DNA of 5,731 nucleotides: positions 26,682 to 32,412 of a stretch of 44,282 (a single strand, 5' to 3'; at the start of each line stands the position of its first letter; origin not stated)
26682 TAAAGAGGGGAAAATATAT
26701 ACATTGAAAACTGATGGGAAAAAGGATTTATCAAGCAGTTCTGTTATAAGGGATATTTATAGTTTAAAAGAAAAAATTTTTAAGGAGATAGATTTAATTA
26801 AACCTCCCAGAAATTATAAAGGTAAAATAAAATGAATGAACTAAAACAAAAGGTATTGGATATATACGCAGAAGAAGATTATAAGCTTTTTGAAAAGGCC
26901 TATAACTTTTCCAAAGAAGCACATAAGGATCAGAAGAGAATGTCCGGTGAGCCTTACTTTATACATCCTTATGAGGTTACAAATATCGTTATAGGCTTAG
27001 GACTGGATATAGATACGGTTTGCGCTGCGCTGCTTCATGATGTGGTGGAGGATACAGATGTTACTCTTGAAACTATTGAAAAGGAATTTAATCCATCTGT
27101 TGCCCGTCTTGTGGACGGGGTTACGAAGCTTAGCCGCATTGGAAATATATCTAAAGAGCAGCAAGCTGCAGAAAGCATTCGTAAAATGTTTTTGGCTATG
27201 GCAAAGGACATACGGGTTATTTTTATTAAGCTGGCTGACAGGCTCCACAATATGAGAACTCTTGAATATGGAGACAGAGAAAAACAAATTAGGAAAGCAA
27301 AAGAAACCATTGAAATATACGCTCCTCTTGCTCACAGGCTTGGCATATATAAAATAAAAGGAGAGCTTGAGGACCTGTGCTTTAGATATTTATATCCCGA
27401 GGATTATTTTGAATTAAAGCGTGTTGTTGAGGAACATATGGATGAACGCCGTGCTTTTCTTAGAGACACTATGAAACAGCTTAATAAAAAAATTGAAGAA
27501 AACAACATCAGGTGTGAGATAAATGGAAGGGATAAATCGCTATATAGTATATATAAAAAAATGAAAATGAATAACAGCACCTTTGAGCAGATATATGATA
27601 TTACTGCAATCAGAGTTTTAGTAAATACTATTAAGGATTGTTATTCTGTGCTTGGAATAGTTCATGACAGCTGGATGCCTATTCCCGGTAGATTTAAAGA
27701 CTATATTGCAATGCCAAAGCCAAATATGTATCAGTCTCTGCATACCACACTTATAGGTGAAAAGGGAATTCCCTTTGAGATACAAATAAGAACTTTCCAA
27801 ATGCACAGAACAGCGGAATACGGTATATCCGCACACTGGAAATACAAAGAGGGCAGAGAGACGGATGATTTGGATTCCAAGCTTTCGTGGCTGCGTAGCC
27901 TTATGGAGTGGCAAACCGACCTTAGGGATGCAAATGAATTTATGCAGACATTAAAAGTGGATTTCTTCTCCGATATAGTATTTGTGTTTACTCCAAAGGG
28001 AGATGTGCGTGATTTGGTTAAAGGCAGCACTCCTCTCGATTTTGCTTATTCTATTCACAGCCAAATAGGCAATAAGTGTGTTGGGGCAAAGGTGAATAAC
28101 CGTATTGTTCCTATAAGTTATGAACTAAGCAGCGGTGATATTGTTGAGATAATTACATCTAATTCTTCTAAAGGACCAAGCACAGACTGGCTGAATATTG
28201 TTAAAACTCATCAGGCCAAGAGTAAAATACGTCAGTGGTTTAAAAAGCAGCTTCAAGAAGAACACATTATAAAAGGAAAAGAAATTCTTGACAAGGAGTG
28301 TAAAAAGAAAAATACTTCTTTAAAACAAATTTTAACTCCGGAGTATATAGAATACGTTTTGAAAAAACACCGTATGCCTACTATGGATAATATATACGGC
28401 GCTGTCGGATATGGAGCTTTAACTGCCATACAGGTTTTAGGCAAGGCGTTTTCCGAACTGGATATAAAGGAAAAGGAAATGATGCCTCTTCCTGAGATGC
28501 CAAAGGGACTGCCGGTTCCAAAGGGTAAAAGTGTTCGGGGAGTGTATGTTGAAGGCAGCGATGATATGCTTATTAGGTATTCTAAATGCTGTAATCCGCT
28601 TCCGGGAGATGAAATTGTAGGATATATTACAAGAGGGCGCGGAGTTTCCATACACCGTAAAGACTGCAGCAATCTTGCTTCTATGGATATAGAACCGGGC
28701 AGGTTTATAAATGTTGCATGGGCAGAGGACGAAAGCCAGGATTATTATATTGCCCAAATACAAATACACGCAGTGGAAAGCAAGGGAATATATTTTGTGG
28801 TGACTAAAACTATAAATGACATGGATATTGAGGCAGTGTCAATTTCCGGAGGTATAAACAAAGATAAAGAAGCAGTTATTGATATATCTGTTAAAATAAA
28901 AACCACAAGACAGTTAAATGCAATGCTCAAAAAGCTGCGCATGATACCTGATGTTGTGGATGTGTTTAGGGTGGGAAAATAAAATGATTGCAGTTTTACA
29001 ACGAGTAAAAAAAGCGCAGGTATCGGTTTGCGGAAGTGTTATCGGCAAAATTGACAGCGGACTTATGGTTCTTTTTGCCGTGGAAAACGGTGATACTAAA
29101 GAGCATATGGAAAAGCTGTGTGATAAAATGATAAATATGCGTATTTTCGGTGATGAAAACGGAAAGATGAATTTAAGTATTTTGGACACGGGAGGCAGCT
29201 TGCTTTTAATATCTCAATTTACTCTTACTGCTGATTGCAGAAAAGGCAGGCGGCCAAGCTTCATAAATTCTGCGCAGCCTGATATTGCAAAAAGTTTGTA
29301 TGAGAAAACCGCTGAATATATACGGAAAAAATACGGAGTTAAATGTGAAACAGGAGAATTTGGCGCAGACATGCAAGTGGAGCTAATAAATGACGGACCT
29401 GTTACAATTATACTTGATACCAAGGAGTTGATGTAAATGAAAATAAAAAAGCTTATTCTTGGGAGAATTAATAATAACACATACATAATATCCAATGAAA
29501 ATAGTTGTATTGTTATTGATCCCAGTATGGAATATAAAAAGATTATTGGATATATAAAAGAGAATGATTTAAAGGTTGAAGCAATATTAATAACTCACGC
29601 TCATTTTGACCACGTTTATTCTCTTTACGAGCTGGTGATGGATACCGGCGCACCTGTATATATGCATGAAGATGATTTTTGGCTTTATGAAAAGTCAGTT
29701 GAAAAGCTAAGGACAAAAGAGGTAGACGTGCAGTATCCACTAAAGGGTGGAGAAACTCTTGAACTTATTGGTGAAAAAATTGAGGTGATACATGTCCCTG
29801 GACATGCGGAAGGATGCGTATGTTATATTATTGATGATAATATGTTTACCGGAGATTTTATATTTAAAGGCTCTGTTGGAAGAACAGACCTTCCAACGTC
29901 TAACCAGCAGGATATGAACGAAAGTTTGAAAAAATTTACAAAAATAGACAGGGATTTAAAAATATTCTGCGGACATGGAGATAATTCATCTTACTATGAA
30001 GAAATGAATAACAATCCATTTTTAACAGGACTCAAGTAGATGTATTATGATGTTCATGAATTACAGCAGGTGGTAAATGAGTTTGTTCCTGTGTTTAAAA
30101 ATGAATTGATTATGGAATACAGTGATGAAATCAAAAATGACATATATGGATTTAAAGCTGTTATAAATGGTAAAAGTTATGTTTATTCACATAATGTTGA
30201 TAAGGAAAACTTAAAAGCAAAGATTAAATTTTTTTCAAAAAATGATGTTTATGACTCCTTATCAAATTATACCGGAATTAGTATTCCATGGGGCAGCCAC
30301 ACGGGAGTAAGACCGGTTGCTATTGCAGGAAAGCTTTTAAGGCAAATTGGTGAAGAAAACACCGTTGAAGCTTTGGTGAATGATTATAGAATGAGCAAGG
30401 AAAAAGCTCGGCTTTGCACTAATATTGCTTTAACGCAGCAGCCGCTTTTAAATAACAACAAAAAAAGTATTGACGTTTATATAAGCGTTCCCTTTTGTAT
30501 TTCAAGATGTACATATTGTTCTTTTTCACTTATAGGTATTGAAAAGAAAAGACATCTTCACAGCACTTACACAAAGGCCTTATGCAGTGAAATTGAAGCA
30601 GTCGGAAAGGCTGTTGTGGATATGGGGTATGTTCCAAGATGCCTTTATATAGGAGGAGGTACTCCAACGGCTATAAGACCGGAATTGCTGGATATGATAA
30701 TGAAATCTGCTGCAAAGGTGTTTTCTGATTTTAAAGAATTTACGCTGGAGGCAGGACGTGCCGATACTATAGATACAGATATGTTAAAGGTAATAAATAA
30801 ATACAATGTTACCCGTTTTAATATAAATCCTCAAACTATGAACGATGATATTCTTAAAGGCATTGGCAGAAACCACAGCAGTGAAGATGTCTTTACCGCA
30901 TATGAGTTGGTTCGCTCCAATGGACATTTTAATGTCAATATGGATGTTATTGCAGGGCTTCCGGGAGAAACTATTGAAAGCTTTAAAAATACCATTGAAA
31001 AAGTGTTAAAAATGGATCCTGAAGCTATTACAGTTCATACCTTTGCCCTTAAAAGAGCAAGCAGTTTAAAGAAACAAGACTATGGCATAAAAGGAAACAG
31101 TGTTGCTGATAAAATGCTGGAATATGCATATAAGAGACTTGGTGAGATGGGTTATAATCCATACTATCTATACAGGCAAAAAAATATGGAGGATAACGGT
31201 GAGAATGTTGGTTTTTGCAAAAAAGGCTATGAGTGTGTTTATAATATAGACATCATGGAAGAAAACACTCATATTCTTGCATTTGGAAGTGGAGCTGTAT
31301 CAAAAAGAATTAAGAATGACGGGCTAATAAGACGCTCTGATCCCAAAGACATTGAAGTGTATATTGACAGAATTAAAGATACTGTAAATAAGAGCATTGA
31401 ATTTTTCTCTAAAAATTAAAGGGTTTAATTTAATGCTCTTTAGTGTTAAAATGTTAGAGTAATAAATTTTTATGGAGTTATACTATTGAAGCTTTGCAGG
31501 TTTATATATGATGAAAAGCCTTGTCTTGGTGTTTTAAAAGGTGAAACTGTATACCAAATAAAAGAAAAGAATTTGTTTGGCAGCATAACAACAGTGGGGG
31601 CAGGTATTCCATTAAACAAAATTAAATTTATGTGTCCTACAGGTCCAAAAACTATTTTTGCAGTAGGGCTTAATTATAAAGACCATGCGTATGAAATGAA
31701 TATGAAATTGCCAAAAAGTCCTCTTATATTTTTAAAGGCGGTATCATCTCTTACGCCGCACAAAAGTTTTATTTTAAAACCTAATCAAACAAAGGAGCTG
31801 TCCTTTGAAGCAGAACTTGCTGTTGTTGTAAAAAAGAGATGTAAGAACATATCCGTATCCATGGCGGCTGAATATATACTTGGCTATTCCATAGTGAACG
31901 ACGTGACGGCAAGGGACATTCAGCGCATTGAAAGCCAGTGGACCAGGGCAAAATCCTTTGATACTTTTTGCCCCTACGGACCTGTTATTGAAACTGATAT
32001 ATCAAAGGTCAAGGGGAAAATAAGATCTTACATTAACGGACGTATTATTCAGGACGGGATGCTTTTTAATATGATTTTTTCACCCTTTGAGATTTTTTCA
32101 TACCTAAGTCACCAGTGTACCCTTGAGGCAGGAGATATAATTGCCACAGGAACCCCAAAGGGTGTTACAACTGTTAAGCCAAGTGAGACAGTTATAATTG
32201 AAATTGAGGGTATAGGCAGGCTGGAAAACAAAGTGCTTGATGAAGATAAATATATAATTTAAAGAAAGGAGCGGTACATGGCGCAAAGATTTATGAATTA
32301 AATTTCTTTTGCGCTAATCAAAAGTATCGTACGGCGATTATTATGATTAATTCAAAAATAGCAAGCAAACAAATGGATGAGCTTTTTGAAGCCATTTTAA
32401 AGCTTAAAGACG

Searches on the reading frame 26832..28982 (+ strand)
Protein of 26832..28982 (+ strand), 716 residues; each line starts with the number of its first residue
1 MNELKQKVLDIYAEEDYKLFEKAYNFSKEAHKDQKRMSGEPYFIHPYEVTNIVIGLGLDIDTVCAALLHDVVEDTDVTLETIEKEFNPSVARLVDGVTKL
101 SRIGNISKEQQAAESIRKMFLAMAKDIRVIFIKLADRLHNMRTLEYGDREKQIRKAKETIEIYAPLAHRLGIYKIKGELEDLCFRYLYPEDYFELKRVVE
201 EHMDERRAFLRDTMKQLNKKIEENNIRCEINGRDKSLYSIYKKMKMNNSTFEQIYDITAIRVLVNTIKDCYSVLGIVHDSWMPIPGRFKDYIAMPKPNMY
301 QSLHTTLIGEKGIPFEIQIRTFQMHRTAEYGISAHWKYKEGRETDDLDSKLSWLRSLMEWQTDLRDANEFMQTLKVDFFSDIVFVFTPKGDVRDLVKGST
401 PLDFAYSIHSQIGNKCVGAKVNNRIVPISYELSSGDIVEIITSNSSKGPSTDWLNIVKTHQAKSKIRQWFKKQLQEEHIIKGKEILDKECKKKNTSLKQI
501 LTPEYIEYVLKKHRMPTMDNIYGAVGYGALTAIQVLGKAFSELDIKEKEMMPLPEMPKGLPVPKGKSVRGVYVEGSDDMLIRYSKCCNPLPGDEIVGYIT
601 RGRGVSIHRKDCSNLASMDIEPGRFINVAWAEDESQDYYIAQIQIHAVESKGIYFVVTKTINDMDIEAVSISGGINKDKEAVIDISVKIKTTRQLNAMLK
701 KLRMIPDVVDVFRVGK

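Call 7: search_protein_families(library=ncbifam, proteins=[window:26832-28982:+], max_evalue=0.001)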
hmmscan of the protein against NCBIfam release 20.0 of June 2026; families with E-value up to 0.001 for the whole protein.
window:26832-28982:+ (716 aa): 5 families
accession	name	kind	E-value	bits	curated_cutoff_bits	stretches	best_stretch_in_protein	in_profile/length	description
TIGR00691.1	spoT_relA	subfamily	7.2e-243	807.9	499.2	1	23-712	1-686/687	RelA/SpoT family protein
NF008303.0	PRK11092.1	equivalog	5.2e-196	652.9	947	1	2-713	5-699/702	bifunctional GTP diphosphokinase/guanosine-3',5'-bis pyrophosphate 3'-pyrophosphohydrolase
NF008124.0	PRK10872.1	equivalog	6.7e-172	573.7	728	1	16-714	31-741/744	GTP diphosphokinase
NF053588.1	GTPPhKinYjbM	equivalog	9.2e-11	41.9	320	1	203-341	14-162/201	GTP diphosphokinase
NF007171.0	PRK09602.1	subfamily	7.4e-06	25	387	1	395-443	346-396/397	YchF-related putative GTPase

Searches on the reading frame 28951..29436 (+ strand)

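Call 7: search_protein_families(library=ncbifam, proteins=[window:28951-29436:+], max_evalue=0.001)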
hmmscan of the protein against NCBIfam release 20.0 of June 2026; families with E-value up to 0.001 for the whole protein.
window:28951-29436:+ (161 aa): 1 family
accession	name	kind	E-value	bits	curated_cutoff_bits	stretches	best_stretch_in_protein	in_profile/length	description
TIGR00256.1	TIGR00256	equivalog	1.1e-56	191.4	101.5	1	12-157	1-145/146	D-aminoacyl-tRNA deacylase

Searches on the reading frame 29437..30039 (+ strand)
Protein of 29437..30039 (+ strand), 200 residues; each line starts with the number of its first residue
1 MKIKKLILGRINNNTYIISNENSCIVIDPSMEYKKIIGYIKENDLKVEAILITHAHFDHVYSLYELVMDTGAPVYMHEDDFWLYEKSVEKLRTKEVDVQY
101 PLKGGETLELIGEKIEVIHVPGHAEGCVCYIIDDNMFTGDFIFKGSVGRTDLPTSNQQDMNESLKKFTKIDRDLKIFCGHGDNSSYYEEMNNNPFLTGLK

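Call 7: search_protein_families(library=ncbifam, proteins=[window:29437-30039:+], max_evalue=0.001)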
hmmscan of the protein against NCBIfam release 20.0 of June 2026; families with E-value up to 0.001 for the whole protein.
window:29437-30039:+ (200 aa): 34 families (the best 25 are shown)
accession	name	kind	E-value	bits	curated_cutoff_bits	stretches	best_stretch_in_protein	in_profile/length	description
TIGR03413.1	GSH_gloB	equivalog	1.6e-29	103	200.8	1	12-180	9-164/248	hydroxyacylglutathione hydrolase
NF007597.0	PRK10241.1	equivalog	2.1e-20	73.1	421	1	14-181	13-166/251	hydroxyacylglutathione hydrolase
NF040641.1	bifunc_ST_SDO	equivalog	7.5e-18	64.6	625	1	32-181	187-343/423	bifunctional sulfur transferase/dioxygenase Blh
NF041804.1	MBL_fold_SolJ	exception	1.2e-17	63.9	350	1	6-181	11-179/224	solanimycin biosynthesis MBL-fold hydrolase SolJ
NF012229.1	bla_class_B_core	domain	3.7e-17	62.8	100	1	12-132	14-138/139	metallo-beta-lactamase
NF033105.1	bla_subclass_B3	equivalog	1.6e-12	47.3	240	1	16-149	26-174/257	subclass B3 metallo-beta-lactamase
NF001911.0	PRK00685.1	equivalog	1.3e-09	37.9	144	1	16-95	11-90/228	metal-dependent hydrolase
NF000458.2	blaPEDO-2_fam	exception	1.9e-08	34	550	1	11-134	50-186/285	PEDO-2 family subclass B3 metallo-beta-lactamase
NF041441.1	blaCIM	exception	5.1e-08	32.7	490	1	8-183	58-234/250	CIM family subclass B1 metallo-beta-lactamase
NF033088.2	bla_subclass_B1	equivalog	2.8e-07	30.4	200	1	9-142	27-160/217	subclass B1 metallo-beta-lactamase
NF012140.0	blaBJP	exception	8.4e-07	28.1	600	1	15-130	57-184/294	BJP family subclass B3 metallo-beta-lactamase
TIGR04558.1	SoxH_rel_PQQ_1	hypoth_equivalog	1.7e-06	27.3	300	1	10-186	32-219/285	quinoprotein relay system zinc metallohydrolase 1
NF033184.1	B3_Acin_new1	exception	5.4e-06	25.7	580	1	14-131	50-179/283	putative subclass B3 metallo-beta-lactamase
NF000455.2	blaESP-1_fam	exception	1.2e-05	25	600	1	9-133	48-185/290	ESP-1 family subclass B3 metallo-beta-lactamase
NF053820.1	MBLfold_Strvi7410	exception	1.3e-05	24.8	525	0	102-135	158-191/343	Strvi_7410 family MBL fold metallo-hydrolase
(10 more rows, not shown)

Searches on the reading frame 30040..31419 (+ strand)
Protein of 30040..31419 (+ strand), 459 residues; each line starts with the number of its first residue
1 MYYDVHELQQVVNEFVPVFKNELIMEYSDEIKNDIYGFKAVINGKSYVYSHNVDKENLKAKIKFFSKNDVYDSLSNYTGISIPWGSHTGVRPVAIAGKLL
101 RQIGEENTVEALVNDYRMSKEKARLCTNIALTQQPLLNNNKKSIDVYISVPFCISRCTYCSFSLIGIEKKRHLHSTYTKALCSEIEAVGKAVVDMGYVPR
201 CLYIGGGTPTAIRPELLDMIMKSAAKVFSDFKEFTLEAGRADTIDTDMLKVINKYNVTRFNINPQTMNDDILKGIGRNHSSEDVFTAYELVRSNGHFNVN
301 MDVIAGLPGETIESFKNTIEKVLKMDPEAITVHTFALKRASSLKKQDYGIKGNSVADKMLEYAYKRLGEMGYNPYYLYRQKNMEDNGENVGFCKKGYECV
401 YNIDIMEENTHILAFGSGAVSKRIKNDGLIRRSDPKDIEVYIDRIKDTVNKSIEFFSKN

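Call 7: search_protein_families(library=ncbifam, proteins=[window:30040-31419:+], max_evalue=0.001)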
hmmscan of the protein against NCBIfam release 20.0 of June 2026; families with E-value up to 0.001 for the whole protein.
window:30040-31419:+ (459 aa): 27 families (the best 25 are shown)
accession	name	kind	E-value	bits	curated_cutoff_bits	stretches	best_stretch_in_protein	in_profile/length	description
TIGR03994.1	rSAM_HemZ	equivalog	4.9e-130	434.3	321.4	1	67-451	5-396/401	coproporphyrinogen dehydrogenase HemZ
NF006060.0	PRK08207.1-3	equivalog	1.5e-107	360.3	653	1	3-456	14-472/477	coproporphyrinogen III oxidase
NF006064.0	PRK08207.2-2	equivalog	1.3e-103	347.6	504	1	9-457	11-460/465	coproporphyrinogen III oxidase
NF006061.0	PRK08207.1-4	equivalog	9.4e-99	331.5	702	1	45-456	71-493/501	coproporphyrinogen III oxidase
NF006063.0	PRK08207.2-1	equivalog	3.3e-90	303.1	1074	1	54-456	101-513/518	coproporphyrinogen III oxidase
NF006065.0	PRK08207.2-4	equivalog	4.6e-89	299.6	922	1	62-446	86-480/484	coproporphyrinogen III oxidase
NF006062.0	PRK08207.1-5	equivalog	3.2e-83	280.2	1007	1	54-451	59-466/476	coproporphyrinogen III oxidase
NF006059.0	PRK08207.1-1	equivalog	1.5e-81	274.6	1012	1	52-445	77-480/496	coproporphyrinogen III oxidase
NF006066.0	PRK08207.2-5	equivalog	6.7e-79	265.8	1117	1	48-452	93-503/518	coproporphyrinogen III oxidase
TIGR00539.1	hemN_rel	equivalog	3e-39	135.1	205.4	1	146-442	3-283/361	radical SAM family heme chaperone HemW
NF006067.1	PRK08208.1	equivalog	1.6e-36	126.2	380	1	136-381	28-271/427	STM4012 family radical SAM protein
TIGR04107.1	rSAM_HutW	equivalog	1e-34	120.2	400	1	136-422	32-310/419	heme anaerobic degradation radical SAM methyltransferase ChuW/HutW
NF004567.0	PRK05904.1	equivalog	2.9e-32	112.3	355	1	140-375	3-231/353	coproporphyrinogen III oxidase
TIGR00538.1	hemN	equivalog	7.5e-32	110.7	324.95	1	138-337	44-242/454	oxygen-independent coproporphyrinogen III oxidase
NF006385.0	PRK08629.1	equivalog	7.9e-26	90.8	355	1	128-368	38-266/439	coproporphyrinogen III oxidase family protein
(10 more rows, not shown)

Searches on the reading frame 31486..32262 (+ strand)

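Call 53: search_protein_families(library=pfam, proteins=[window:31486-32262:+], max_evalue=0.0001)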
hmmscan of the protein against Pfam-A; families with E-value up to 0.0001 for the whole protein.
window:31486-32262:+ (258 aa): 2 families
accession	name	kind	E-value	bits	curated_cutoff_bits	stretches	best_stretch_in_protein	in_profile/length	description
PF01557.24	FAA_hydrolase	-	1.2e-60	205.3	23.9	1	56-250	1-213/214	Fumarylacetoacetate (FAA) hydrolase C-terminal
PF10370.14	Rv2993c-like_N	-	1.6e-07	32.6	21.3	1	1-51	1-50/50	Rv2993c-like, N-terminal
